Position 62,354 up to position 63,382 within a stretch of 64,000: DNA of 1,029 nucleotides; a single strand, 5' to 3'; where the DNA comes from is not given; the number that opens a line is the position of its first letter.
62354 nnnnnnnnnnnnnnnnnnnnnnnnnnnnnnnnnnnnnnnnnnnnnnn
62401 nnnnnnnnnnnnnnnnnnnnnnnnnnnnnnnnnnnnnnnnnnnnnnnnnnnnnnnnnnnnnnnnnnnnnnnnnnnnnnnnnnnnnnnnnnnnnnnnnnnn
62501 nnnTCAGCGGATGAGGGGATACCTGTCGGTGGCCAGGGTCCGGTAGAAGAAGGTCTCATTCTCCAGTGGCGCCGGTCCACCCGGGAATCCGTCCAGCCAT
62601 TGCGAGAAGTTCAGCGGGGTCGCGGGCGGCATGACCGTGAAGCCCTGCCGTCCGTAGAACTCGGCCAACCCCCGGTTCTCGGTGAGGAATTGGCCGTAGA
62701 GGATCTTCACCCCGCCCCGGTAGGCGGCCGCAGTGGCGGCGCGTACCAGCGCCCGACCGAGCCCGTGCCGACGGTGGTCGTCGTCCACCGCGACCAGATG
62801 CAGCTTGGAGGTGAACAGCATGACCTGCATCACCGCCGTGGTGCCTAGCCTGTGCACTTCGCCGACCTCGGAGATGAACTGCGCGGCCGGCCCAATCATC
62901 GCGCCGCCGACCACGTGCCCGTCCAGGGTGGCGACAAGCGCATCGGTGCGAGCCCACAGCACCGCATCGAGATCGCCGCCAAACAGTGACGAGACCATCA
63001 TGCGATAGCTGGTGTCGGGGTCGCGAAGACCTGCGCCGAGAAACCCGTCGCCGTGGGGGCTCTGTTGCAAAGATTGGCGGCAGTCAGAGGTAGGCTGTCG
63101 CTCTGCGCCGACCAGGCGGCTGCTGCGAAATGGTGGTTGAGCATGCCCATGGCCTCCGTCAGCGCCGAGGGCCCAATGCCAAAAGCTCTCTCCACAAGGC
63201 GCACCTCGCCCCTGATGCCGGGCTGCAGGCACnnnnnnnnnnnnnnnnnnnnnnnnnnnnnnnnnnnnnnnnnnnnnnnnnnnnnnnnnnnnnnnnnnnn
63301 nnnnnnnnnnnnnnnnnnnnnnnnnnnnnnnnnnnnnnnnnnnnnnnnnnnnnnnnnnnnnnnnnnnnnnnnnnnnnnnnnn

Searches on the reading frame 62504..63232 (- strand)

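Call 68: search_protein_families(library=pfam, max_evalue=0.01, proteins=[window:62504-63232:-])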
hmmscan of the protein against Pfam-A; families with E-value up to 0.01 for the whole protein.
window:62504-63232:- (242 aa): 4 families
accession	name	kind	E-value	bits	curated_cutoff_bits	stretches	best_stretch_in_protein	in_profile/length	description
PF13508.13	Acetyltransf_7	-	2.1e-10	41.2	27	1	99-199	6-83/84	Acetyltransferase (GNAT) domain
PF00583.31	Acetyltransf_1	-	1.2e-09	38.9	20.7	1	98-198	35-116/116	Acetyltransferase (GNAT) family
PF13673.13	Acetyltransf_10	-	2.8e-05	24.5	23.6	1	141-201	51-110/128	Acetyltransferase (GNAT) domain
PF08445.16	FR47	-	0.00056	20.3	22.1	1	141-199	21-78/86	FR47-like protein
